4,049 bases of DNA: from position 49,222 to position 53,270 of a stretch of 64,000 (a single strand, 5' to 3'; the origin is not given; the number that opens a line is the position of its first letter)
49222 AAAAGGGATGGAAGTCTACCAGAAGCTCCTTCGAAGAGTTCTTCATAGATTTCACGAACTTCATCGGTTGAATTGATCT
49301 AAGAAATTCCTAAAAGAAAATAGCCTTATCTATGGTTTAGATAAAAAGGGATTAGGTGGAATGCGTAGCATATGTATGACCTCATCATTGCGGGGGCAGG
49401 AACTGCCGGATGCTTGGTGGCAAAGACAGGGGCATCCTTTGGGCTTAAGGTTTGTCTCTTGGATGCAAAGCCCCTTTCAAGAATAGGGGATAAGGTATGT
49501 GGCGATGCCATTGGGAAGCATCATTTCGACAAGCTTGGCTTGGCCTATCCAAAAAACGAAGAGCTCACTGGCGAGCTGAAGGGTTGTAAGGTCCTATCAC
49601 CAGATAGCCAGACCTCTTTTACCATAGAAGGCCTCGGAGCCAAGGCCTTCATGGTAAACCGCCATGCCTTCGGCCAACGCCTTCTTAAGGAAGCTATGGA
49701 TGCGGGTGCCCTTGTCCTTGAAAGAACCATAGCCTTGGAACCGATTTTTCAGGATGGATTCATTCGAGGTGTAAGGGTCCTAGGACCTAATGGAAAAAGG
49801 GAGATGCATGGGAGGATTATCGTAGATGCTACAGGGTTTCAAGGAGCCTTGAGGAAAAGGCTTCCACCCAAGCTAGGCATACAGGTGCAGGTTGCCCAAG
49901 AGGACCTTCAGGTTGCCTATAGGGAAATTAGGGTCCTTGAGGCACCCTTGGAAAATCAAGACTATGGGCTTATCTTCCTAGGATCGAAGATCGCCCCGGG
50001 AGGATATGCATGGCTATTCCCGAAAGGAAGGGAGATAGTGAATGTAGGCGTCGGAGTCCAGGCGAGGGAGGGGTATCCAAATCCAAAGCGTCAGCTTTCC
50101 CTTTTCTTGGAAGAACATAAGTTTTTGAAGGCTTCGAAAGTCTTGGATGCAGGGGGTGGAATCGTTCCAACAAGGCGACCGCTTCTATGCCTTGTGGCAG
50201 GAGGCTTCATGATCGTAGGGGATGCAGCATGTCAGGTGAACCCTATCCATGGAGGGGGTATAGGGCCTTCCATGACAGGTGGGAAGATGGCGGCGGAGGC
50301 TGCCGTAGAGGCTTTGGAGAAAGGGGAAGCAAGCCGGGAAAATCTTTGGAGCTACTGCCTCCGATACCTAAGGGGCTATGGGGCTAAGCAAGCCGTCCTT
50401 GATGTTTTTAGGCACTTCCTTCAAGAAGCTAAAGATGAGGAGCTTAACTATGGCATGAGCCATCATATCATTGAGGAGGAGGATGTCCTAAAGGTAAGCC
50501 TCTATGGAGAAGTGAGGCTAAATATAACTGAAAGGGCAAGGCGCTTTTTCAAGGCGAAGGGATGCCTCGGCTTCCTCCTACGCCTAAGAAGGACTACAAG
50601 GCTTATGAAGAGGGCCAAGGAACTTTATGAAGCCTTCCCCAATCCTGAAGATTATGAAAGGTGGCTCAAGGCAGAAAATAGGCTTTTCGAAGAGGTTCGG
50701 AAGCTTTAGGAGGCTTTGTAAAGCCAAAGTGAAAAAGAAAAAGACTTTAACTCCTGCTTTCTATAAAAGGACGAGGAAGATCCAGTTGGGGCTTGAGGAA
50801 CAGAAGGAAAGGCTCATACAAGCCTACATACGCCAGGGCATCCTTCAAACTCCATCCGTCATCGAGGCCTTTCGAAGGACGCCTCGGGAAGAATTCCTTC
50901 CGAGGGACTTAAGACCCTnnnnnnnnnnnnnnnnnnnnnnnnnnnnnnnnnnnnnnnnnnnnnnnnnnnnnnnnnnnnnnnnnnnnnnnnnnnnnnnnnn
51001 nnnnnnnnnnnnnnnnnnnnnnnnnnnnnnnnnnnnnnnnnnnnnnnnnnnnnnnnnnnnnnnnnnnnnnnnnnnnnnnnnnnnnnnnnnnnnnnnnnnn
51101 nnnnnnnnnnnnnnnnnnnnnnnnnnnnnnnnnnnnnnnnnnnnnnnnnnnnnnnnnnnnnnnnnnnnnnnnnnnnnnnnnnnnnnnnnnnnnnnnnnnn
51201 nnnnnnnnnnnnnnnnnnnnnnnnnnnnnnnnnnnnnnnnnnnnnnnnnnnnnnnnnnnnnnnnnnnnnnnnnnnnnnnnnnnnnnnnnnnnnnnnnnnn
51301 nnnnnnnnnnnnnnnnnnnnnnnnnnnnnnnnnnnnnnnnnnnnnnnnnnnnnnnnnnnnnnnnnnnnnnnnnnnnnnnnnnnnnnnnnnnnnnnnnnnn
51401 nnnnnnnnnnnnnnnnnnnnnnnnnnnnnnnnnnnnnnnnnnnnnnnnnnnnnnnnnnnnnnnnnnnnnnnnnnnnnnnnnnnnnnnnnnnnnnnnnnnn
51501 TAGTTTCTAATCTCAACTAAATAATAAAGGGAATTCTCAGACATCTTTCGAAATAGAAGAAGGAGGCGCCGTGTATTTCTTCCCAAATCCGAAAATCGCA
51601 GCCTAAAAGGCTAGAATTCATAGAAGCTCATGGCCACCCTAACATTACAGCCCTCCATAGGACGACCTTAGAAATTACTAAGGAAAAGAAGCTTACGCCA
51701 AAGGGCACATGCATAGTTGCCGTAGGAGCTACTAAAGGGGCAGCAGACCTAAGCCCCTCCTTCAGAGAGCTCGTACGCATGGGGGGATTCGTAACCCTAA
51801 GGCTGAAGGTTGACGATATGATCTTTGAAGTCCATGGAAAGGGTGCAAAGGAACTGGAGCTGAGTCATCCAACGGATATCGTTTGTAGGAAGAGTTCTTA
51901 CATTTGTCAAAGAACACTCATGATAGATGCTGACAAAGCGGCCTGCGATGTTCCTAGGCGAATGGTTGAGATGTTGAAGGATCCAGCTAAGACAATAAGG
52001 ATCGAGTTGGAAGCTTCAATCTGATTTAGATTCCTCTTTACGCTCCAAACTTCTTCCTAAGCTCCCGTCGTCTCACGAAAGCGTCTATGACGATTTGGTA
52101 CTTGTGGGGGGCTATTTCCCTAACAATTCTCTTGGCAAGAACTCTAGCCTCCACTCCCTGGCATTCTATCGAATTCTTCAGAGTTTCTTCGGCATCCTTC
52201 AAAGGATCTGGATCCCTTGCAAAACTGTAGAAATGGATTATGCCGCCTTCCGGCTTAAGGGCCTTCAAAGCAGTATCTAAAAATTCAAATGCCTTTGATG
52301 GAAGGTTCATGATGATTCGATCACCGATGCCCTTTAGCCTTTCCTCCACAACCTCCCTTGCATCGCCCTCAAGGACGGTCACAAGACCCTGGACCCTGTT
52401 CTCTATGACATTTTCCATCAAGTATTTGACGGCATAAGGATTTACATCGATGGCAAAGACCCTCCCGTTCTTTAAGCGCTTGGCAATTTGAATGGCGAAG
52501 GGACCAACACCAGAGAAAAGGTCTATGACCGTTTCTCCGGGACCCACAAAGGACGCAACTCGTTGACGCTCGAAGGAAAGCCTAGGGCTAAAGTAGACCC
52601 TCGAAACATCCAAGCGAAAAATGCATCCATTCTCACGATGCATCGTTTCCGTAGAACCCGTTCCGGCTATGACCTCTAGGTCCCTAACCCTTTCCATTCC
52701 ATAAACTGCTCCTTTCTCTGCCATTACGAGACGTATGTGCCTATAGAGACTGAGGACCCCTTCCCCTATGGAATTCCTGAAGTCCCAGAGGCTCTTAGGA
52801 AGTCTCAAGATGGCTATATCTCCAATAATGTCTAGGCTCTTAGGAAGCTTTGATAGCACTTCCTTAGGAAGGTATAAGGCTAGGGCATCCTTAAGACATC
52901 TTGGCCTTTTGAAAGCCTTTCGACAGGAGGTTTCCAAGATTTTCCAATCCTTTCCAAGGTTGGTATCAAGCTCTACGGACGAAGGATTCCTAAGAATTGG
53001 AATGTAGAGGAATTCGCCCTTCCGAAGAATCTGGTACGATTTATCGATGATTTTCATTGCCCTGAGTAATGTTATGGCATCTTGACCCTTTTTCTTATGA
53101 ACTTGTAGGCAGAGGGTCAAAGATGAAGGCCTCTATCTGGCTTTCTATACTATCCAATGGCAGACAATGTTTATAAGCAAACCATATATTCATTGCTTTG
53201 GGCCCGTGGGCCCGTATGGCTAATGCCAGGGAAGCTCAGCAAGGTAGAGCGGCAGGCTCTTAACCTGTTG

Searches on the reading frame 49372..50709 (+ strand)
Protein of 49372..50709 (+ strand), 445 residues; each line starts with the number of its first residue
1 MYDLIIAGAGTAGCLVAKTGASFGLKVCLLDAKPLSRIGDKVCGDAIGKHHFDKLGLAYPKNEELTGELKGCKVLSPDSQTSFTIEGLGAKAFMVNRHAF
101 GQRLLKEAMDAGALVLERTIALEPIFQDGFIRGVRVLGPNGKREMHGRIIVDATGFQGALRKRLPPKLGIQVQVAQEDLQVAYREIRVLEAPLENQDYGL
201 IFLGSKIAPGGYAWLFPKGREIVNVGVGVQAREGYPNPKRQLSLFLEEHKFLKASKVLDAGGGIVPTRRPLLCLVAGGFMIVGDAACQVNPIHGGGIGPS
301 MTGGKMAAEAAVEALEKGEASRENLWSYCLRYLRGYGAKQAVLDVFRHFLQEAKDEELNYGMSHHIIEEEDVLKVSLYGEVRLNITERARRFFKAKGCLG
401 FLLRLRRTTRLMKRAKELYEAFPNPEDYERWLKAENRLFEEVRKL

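Call 64: search_protein_families(library=pfam, proteins=[window:49372-50709:+], max_evalue=0.00001)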
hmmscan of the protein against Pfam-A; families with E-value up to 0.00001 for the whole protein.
window:49372-50709:+ (445 aa): 2 families
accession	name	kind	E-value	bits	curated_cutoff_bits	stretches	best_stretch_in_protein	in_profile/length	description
PF22578.2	GGR_cat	-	6e-20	71.4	27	1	178-265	1-88/88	Geranylgeranyl reductase catalytic domain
PF05834.18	Lycopene_cycl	-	2.7e-08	33.8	23.4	1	3-174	1-162/380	Lycopene cyclase protein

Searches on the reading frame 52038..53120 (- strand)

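Call 64: search_protein_families(library=pfam, proteins=[window:52038-53120:-], max_evalue=0.00001)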
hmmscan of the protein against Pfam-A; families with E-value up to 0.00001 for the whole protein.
window:52038-53120:- (360 aa): 8 families
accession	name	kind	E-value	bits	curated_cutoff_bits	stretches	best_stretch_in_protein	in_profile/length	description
PF02475.24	TRM5-TYW2_MTfase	-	7.5e-50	169.5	28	1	159-318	1-156/164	TRM5/TYW2 methyltransferase domain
PF25133.1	TYW2_N_2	-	1.7e-17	63.7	27.7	1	76-154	1-77/79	TYW2 N-terminal domain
PF18093.7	Trm5_N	-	4.6e-12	46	22.7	1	4-48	1-45/47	tRNA methyltransferase 5 N-terminal domain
PF05175.20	MTS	-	7.7e-08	32.6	23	1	196-276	33-109/170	Methyltransferase small domain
PF06325.19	PrmA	-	1.5e-06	28.4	22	1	190-295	157-257/296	Ribosomal protein L11 methyltransferase (PrmA)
PF13847.12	Methyltransf_31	-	1.5e-06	28.4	27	1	195-295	4-108/145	Methyltransferase domain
PF02005.22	TRM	-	4.8e-06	26.5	27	1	142-292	26-147/376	N2,N2-dimethylguanosine tRNA methyltransferase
PF13649.12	Methyltransf_25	-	7.8e-06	26.9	27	0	198-292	1-97/97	Methyltransferase domain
